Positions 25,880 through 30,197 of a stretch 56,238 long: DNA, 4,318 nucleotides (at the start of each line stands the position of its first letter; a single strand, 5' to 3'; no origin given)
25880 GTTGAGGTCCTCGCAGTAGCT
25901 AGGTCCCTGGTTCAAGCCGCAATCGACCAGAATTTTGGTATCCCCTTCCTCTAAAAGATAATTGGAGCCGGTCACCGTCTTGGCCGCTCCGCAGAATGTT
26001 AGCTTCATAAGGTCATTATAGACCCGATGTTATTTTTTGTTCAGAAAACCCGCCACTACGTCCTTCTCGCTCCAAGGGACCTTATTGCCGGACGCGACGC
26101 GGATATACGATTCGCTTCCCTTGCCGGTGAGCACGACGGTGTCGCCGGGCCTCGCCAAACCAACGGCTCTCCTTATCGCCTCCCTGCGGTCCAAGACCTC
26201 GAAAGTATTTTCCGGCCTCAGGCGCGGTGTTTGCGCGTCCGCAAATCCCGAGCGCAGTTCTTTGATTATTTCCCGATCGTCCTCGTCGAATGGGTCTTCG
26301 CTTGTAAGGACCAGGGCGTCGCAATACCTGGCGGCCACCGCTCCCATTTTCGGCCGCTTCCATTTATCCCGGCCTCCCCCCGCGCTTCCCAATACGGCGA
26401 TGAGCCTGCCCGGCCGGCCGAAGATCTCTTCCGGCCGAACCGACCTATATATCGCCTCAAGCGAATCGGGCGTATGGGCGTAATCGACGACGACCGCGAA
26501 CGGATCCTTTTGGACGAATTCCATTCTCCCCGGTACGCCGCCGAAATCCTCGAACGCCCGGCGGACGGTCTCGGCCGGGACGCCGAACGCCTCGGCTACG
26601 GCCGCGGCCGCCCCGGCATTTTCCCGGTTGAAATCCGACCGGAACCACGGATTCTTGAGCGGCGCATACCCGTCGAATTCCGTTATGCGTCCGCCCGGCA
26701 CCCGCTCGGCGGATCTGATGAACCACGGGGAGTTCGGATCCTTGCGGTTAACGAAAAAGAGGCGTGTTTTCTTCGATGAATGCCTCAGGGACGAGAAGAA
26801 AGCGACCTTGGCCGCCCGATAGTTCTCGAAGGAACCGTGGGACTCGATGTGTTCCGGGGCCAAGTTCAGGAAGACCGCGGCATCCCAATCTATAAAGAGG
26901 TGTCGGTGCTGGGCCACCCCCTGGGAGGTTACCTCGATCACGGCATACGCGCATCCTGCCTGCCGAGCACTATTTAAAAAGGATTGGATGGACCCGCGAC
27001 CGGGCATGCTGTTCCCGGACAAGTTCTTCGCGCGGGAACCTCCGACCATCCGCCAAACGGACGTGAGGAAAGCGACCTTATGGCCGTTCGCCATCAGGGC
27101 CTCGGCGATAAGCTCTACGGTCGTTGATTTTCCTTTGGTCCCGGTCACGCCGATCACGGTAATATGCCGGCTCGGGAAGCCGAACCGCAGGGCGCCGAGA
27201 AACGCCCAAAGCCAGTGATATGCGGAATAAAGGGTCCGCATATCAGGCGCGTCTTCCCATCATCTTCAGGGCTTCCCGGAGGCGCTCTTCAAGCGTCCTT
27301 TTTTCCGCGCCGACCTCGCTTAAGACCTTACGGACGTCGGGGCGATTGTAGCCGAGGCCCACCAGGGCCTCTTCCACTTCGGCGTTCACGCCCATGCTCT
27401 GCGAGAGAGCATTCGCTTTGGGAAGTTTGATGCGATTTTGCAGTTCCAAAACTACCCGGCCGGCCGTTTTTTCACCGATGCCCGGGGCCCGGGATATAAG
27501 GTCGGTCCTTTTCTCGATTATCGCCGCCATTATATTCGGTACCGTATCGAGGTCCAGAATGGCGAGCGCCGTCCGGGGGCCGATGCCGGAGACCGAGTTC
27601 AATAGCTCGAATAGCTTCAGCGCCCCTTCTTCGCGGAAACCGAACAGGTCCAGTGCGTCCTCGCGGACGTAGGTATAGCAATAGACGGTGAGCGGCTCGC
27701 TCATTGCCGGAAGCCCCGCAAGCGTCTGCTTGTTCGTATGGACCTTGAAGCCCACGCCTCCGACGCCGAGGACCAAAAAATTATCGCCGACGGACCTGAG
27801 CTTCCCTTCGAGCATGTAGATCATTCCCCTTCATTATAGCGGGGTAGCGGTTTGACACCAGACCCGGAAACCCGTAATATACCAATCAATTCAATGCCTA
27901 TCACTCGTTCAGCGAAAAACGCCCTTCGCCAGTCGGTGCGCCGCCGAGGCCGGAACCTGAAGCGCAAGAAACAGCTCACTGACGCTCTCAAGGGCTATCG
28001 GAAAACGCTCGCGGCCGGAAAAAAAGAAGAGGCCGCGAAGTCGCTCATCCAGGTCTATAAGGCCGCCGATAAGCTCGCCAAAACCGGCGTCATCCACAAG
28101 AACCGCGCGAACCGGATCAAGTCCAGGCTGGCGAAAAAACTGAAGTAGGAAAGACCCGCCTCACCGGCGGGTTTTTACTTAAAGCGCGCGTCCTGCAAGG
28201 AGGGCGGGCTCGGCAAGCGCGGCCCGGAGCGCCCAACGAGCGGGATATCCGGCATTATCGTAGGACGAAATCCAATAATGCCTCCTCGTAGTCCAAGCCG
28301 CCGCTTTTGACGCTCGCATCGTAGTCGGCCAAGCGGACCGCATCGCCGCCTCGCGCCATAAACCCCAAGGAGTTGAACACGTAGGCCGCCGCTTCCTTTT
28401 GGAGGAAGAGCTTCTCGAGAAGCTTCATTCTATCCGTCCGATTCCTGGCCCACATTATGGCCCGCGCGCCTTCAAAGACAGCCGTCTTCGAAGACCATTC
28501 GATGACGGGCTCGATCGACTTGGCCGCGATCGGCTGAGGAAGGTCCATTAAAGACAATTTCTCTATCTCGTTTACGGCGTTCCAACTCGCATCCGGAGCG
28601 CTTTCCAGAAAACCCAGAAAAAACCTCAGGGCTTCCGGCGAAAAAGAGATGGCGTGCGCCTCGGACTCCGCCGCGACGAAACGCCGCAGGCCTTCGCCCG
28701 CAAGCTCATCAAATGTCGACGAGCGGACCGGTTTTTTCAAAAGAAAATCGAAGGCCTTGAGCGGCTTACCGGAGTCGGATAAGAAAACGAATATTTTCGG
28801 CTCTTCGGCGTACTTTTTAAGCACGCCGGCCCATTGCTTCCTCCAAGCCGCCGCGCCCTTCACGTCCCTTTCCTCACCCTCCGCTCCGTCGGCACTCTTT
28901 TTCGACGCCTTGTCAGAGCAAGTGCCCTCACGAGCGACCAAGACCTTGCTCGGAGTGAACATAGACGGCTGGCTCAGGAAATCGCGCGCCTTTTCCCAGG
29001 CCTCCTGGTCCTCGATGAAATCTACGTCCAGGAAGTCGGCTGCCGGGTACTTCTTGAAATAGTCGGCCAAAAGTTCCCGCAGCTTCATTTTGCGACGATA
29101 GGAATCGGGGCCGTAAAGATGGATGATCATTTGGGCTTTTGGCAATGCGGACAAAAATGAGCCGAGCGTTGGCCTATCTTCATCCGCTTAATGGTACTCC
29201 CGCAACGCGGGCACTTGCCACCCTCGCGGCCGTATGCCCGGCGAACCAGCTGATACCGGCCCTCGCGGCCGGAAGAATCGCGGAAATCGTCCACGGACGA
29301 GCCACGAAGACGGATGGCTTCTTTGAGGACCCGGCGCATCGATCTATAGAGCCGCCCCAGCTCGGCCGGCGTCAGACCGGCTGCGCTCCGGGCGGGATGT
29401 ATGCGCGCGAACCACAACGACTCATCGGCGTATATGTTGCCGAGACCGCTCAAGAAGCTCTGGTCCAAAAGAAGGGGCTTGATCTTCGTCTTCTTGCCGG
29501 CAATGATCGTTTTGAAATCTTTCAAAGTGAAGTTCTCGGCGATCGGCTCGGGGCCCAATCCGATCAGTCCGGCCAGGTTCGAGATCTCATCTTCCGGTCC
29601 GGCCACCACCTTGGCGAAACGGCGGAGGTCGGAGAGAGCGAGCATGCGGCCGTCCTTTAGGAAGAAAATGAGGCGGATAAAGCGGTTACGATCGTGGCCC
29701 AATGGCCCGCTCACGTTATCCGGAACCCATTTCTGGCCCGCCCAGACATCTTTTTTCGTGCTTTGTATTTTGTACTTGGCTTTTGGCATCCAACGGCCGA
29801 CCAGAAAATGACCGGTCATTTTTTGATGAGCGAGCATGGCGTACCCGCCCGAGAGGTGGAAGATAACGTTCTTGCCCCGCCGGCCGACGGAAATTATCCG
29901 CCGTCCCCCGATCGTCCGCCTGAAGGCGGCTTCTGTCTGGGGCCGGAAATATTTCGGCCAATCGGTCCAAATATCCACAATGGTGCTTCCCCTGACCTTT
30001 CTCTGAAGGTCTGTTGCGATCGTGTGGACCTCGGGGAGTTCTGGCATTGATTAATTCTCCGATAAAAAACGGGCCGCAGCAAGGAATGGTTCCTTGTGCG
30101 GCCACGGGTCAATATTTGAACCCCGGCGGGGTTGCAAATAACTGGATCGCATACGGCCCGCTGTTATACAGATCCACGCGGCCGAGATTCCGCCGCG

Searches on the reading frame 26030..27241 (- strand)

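Call 57: search_protein_families(library=pfam, max_evalue=0.0001, proteins=[window:26030-27241:-])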
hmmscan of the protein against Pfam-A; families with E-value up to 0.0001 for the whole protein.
window:26030-27241:- (403 aa): 2 families
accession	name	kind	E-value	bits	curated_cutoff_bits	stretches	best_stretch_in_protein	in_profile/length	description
PF02875.26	Mur_ligase_C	-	1.9e-30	106.7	28.4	1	238-375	1-127/127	Mur ligase, glutamate ligase domain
PF08245.18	Mur_ligase_M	-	1.1e-26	94.5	24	1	32-178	1-135/200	Mur ligase middle domain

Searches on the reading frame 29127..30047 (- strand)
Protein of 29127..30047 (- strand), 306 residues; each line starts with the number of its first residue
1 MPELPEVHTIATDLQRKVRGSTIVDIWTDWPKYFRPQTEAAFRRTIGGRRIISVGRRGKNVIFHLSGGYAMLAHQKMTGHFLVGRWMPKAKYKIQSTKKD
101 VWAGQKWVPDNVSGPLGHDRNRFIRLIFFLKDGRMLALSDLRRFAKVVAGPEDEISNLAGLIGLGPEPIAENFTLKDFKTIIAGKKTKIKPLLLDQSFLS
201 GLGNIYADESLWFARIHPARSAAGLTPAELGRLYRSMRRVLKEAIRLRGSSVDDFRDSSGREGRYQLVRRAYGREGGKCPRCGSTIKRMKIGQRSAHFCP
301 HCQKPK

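Call 58: search_protein_families(library=pfam, max_evalue=0.0001, proteins=[window:29127-30047:-])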
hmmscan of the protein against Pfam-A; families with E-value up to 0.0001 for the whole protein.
window:29127-30047:- (306 aa): 3 families
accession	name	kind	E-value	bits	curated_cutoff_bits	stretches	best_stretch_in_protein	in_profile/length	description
PF06831.19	H2TH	-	9.8e-29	99.6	34.7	1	164-253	1-90/93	Formamidopyrimidine-DNA glycosylase H2TH domain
PF01149.29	Fapy_DNA_glyco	-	6.5e-25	88.5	25.5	1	1-147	1-117/117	Formamidopyrimidine-DNA glycosylase N-terminal domain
PF06827.20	zf-FPG_IleRS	-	8.3e-12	45.1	21.3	1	276-304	1-29/30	Zinc finger found in FPG and IleRS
